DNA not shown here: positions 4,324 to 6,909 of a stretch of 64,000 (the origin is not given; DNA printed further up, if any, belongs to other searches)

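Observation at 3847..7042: Candidate undescribed three-gene system: 98-aa protein, soluble HerA/VirB4-clade ATPase with novel N-domain, and a protein carrying an RNA polymerase alphaCTD copy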

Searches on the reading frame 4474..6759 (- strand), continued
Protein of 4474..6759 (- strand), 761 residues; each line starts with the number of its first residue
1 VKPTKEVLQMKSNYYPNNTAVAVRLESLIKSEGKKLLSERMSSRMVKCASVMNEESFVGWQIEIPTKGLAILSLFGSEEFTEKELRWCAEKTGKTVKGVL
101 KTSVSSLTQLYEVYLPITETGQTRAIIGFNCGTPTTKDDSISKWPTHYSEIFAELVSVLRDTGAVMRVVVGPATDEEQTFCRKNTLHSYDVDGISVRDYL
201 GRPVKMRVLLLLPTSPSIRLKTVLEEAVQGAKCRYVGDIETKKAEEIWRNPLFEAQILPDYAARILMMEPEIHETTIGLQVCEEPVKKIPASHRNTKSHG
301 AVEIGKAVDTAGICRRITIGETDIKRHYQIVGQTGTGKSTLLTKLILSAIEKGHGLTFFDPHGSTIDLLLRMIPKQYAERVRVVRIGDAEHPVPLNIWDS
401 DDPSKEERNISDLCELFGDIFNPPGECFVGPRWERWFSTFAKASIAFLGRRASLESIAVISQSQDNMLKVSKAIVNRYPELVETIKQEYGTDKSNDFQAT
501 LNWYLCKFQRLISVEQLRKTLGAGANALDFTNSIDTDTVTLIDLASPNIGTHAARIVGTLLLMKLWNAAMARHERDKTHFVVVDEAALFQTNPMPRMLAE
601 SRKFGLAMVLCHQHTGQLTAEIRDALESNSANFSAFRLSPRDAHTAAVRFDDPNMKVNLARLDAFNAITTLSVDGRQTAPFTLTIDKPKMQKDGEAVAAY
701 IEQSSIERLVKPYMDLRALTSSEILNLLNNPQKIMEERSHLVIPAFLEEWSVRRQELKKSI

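Call 47: find_encoding_contigs(protein=P0077, flank=8000, max_places=1)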
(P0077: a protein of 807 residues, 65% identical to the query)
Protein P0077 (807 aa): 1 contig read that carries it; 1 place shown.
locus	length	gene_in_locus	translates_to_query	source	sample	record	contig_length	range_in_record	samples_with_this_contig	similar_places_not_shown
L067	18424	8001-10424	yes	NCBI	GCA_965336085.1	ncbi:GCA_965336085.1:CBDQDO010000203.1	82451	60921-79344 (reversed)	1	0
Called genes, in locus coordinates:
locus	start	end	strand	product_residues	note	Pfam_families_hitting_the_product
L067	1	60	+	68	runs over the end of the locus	-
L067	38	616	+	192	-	-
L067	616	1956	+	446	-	PF03600:CitMHS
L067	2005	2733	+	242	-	PF13672:PP2C_2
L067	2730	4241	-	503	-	-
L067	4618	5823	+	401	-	PF13424:TPR_12 (faint), PF14559:TPR_19 (faint), PF00515:TPR_1 (faint), PF07719:TPR_2 (faint), PF13428:TPR_14 (faint)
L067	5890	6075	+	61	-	-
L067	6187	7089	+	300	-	PF00929:RNase_T, PF08299:Bac_DnaA_C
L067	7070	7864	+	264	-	PF13306:LRR_5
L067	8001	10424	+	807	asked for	PF01935:DUF87 (weak), PF10412:TrwB_AAD_bind (faint)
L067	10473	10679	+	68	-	-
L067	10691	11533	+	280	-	-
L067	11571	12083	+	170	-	PF03118:RNA_pol_A_CTD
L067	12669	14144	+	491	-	PF22483:Mu-transpos_C_2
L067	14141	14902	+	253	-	PF01695:IstB_IS21, PF00308:Bac_DnaA, PF02562:PhoH (weak)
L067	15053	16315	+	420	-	PF01548:DEDD_Tnp_IS110, PF02371:Transposase_20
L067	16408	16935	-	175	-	PF06908:YpsA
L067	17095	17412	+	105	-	PF12844:HTH_19, PF13560:HTH_31, PF01381:HTH_3, PF13443:HTH_26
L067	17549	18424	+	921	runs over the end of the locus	PF20464:MmeI_N, PF20465:MmeI_hel, PF20473:MmeI_Mtase, PF07669:Eco57I, PF20466:MmeI_TRD, PF20467:MmeI_C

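Call 48: find_encoding_contigs(protein=P0093, flank=8000, max_places=1)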
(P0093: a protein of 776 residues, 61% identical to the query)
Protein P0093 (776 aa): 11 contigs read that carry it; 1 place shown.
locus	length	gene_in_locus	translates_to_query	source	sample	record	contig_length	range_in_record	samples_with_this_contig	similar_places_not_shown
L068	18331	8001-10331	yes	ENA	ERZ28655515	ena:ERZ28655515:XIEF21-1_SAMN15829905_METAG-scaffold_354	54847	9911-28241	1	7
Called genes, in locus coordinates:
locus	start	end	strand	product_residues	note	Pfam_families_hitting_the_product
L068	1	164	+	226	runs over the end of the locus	PF00929:RNase_T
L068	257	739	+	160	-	-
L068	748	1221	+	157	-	-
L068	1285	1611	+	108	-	-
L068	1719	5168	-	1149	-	PF13401:AAA_22 (faint), PF05496:RuvB_N (faint), PF00004:AAA, PF07724:AAA_2, PF07728:AAA_5, PF00004:AAA, PF07728:AAA_5, PF01434:Peptidase_M41, +15 more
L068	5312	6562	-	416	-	-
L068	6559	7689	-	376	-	-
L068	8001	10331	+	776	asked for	PF01935:DUF87, PF10412:TrwB_AAD_bind (faint)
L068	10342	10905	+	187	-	PF18908:DUF5663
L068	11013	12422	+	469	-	-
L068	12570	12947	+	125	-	PF11554:DUF3232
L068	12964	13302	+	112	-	PF04266:ASCH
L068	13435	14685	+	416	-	-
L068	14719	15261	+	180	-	PF00857:Isochorismatase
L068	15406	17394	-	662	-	PF00082:Peptidase_S8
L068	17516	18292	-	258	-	-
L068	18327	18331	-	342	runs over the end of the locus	PF01841:Transglut_core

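Call 49: find_encoding_contigs(protein=P0090, flank=8000, max_places=1)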
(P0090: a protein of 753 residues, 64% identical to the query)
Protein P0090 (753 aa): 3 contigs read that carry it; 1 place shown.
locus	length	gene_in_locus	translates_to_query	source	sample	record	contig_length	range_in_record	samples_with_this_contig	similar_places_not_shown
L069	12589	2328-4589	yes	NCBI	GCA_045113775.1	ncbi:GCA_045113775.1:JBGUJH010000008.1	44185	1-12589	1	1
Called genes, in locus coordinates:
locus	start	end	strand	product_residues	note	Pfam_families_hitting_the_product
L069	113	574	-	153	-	PF01966:HD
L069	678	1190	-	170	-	PF02834:LigT_PEase, PF13563:2_5_RNA_ligase2, PF02834:LigT_PEase (weak)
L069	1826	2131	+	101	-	-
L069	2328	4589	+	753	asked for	PF01935:DUF87, PF10412:TrwB_AAD_bind (faint)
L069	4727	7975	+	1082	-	PF28554:DUF8437, PF28555:Helicase_dom, PF00271:Helicase_C (weak)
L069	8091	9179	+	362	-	PF13191:AAA_16 (weak), PF00004:AAA (weak)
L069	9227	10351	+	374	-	PF13203:DUF2201_N, PF09967:DUF2201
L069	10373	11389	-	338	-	PF01661:Macro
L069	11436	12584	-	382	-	PF13930:Endonuclea_NS_2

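Call 50: search_dna_similar(query=window:4474-6759:-, collection=phages, mode=protein, max_rows=15)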
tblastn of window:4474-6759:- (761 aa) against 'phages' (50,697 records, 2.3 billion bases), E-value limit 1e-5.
No match.

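Call 51: search_dna_similar(query=window:4474-6759:-, collection=plasmids, mode=protein, max_rows=15)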
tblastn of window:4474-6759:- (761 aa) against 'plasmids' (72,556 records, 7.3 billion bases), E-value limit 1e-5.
Records with a match: 90; places in all: 91; records where one place covers at least 80% of the query: 0.
Best place of each record, by identity: <60% 90.
By first word of the organism name: Bacillus 30; Staphylococcus 28; Natrinema 9; Streptomyces 2; Embleya 2; Halomontanus 2; Macrococcus 2; Rhodococcus 1; Bradyrhizobium 1; Niallia 1; and 12 more.
By predicted mobility (MOB-suite, as given by PLSDB): non-mobilizable 70; mobilizable 19; conjugative 1.
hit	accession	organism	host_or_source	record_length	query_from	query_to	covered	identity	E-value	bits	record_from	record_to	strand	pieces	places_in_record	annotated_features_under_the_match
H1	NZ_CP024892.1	Rhodococcus ruber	cell culture,activated sludge from ...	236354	326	686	47%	33.0%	2e-45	184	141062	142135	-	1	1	DUF87 domain-containing protein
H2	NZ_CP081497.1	Streptomyces sp. BHT-5-2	whole organism,plant soil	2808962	300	684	51%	29.6%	2e-21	108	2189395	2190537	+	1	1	none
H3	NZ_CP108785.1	Embleya sp. NBC_00888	-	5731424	307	684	50%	28.5%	1e-22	112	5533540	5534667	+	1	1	none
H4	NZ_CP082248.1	Natrinema sp. SYSU A 869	cell culture,salt lake sediment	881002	353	737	51%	25.5%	7e-13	81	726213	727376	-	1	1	none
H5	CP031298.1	Natrinema thermotolerans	Cell culture,Korean salt-fermented food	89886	353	761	54%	23.9%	1e-9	70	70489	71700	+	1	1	hypothetical protein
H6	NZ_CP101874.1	Natrinema thermotolerans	cell culture,salt-fermented food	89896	353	761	54%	23.9%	1e-9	70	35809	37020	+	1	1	TraM recognition domain-containing protein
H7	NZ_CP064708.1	Bradyrhizobium sp. 131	Acmispon strigosus,cell culture,root ...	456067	316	692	50%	25.8%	9e-13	80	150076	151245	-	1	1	type IV secretion system DNA-binding domain-containing protein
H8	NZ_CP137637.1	Niallia sp. XMNu-256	-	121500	355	740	51%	24.9%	1e-13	82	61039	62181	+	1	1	DUF87 domain-containing protein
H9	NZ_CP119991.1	Halobaculum marinum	cell culture,sediment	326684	317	732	55%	23.1%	2e-7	62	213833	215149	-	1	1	hypothetical protein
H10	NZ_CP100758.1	Natrinema gelatinilyticum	marine sediment,sediment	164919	353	737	51%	24.9%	6e-12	77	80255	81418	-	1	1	type IV secretory system conjugative DNA transfer family protein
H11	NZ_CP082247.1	Natrinema sp. SYSU A 869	cell culture,salt lake sediment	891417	353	737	51%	24.6%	5e-12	77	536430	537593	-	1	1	type IV secretion system DNA-binding domain-containing protein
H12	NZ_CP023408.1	Streptomyces fungicidicus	Pig,cell culture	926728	317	719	53%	23.1%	6e-12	77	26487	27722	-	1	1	type IV secretion system DNA-binding domain-containing protein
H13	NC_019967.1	Natrinema pellirubrum DSM 15624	-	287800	353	737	51%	24.0%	2e-9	69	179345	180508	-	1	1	TraM recognition domain-containing protein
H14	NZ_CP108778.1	Embleya sp. NBC_00896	-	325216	325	683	47%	25.6%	2e-12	79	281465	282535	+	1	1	type IV secretory system conjugative DNA transfer family protein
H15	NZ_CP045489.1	Natronorubrum aibiense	single cell,Xinjiang Aibi Salt Lake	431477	353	737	51%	23.6%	7e-10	71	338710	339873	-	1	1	TraM recognition domain-containing protein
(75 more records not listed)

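Call 62: search_protein_families(library=pfam, proteins=[P0029, P0051, P0077, P0079, P0082, P0096, P0098, P0049, P0013, P0081], max_evalue=0.001)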
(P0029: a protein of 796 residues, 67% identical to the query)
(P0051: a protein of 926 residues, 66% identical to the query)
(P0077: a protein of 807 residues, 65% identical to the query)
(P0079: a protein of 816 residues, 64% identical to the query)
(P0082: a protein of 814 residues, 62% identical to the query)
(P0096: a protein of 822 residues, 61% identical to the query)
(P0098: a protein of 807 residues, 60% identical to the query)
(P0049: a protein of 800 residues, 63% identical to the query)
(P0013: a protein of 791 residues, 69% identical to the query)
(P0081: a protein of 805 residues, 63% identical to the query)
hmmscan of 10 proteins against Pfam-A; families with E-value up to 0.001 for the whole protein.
P0029 (796 aa): 6 families
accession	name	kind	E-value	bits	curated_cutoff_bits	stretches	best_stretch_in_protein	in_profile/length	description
PF01935.23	DUF87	-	4e-10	40.6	23.2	1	296-393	3-93/220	Helicase HerA, central domain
PF21196.3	PcrA_UvrD_tudor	-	7.5e-08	32.5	23.9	1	748-790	1-44/48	PcrA/UvrD tudor domain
PF10412.15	TrwB_AAD_bind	-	3.7e-07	29.8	20.5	0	564-611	239-287/387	Type IV secretion-system coupling protein DNA-binding domain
PF01580.24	FtsK_SpoIIIE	-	9.4e-05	22.4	24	1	287-343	10-65/221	FtsK/SpoIIIE family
PF13401.12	AAA_22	-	0.00026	21.7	27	0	318-363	6-52/130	AAA domain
PF13604.12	AAA_30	-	0.00038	20.7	27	0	556-610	81-128/191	AAA domain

P0051 (926 aa): 6 families
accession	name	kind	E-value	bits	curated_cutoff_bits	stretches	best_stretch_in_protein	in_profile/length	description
PF01935.23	DUF87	-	9.2e-12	46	23.2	1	296-392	2-91/220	Helicase HerA, central domain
PF10412.15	TrwB_AAD_bind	-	5.6e-07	29.2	20.5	0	564-615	238-289/387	Type IV secretion-system coupling protein DNA-binding domain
PF13604.12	AAA_30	-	2.4e-05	24.6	27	0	552-615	81-131/191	AAA domain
PF13401.12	AAA_22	-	6.3e-05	23.7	27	0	319-370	6-58/130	AAA domain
PF01580.24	FtsK_SpoIIIE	-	6.8e-05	22.9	24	1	308-343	29-64/221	FtsK/SpoIIIE family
PF25199.1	nSTAND_NTPase5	-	0.00013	22.3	34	0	318-369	41-93/145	Novel STAND NTPase 5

P0077 (807 aa): 4 families
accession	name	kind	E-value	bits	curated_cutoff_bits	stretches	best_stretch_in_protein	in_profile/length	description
PF10412.15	TrwB_AAD_bind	-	1.8e-07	30.8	20.5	0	314-354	15-55/387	Type IV secretion-system coupling protein DNA-binding domain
PF01935.23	DUF87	-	3e-07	31.2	23.2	1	301-389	11-92/220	Helicase HerA, central domain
PF13604.12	AAA_30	-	0.00011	22.5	27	0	546-600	81-122/191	AAA domain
PF01580.24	FtsK_SpoIIIE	-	0.00011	22.1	24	1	314-340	39-65/221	FtsK/SpoIIIE family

P0079 (816 aa): 4 families
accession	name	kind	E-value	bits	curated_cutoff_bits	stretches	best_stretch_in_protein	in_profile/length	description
PF01935.23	DUF87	-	5.2e-08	33.7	23.2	1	296-394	2-92/220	Helicase HerA, central domain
PF10412.15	TrwB_AAD_bind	-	1.3e-06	28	20.5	0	564-614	238-288/387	Type IV secretion-system coupling protein DNA-binding domain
PF13604.12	AAA_30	-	6.4e-05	23.2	27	0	556-604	79-121/191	AAA domain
PF25199.1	nSTAND_NTPase5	-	0.00014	22.2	34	0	320-370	42-93/145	Novel STAND NTPase 5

P0082 (814 aa): 5 families
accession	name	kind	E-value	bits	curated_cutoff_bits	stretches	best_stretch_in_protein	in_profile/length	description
PF01935.23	DUF87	-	2.6e-07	31.4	23.2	1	301-396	3-91/220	Helicase HerA, central domain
PF10412.15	TrwB_AAD_bind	-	1.4e-06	27.9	20.5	0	568-616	238-287/387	Type IV secretion-system coupling protein DNA-binding domain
PF13604.12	AAA_30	-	4.7e-05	23.7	27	0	556-608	70-122/191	AAA domain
PF13401.12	AAA_22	-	0.00033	21.4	27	0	323-373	6-57/130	AAA domain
PF12846.13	AAA_10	-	0.00076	19.1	27.5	0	323-387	22-85/362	AAA-like domain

P0096 (822 aa): 3 families
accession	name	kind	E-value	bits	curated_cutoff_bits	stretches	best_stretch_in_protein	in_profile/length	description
PF01935.23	DUF87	-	1.5e-07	32.2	23.2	1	311-553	3-203/220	Helicase HerA, central domain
PF10412.15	TrwB_AAD_bind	-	7.1e-07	28.9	20.5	0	578-626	237-287/387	Type IV secretion-system coupling protein DNA-binding domain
PF12846.13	AAA_10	-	0.0004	20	27.5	0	333-394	22-81/362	AAA-like domain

P0098 (807 aa): 6 families
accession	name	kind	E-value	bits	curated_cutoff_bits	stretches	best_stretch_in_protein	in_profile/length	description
PF01935.23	DUF87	-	9.5e-09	36.1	23.2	1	370-454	2-82/220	Helicase HerA, central domain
PF10412.15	TrwB_AAD_bind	-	4.3e-07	29.6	20.5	0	384-433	7-56/387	Type IV secretion-system coupling protein DNA-binding domain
PF13604.12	AAA_30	-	0.0001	22.5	27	0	617-678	67-122/191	AAA domain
PF01580.24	FtsK_SpoIIIE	-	0.00012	22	24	1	380-418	27-65/221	FtsK/SpoIIIE family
PF13401.12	AAA_22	-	0.00068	20.4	27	0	397-431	10-44/130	AAA domain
PF12846.13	AAA_10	-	0.00069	19.2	27.5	0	386-454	15-81/362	AAA-like domain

P0049 (800 aa): 3 families
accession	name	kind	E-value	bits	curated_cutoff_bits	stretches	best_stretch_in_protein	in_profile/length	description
PF10412.15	TrwB_AAD_bind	-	1.4e-06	27.9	20.5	0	593-640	239-287/387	Type IV secretion-system coupling protein DNA-binding domain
PF01935.23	DUF87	-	2.4e-06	28.3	23.2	1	324-421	2-92/220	Helicase HerA, central domain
PF13604.12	AAA_30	-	0.00052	20.2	27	0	582-632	72-122/191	AAA domain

P0013 (791 aa): 4 families
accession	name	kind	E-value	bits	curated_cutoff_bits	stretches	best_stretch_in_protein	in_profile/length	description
PF01935.23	DUF87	-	8.5e-10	39.5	23.2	1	291-393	1-96/220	Helicase HerA, central domain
PF10412.15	TrwB_AAD_bind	-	1.8e-06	27.5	20.5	0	313-354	14-55/387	Type IV secretion-system coupling protein DNA-binding domain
PF12696.13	TraG-D_C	-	0.00013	22.3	22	0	570-609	4-44/126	TraM recognition site of TraD and TraG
PF01580.24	FtsK_SpoIIIE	-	0.00056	19.9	24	0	301-340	28-65/221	FtsK/SpoIIIE family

P0081 (805 aa): 4 families
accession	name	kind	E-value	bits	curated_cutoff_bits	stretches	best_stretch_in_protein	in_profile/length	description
PF01935.23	DUF87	-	4.9e-08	33.8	23.2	1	298-395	2-92/220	Helicase HerA, central domain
PF10412.15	TrwB_AAD_bind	-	6.2e-07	29.1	20.5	0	565-614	238-287/387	Type IV secretion-system coupling protein DNA-binding domain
PF13604.12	AAA_30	-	0.00028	21.1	27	0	559-606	81-122/191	AAA domain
PF13401.12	AAA_22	-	0.00037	21.3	27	0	321-371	6-57/130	AAA domain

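Call 92: find_related_loci(query=A1, collection=viral_contigs, flank=8000)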
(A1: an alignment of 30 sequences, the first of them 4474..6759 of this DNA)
Query A1 (761 aa) in viral_contigs; peptide patterns used: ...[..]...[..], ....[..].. (x = any residue, [..] = any of these).
43 stretches matched a pattern, but none encodes a relative of the query by tblastn (E <= 1e-3).
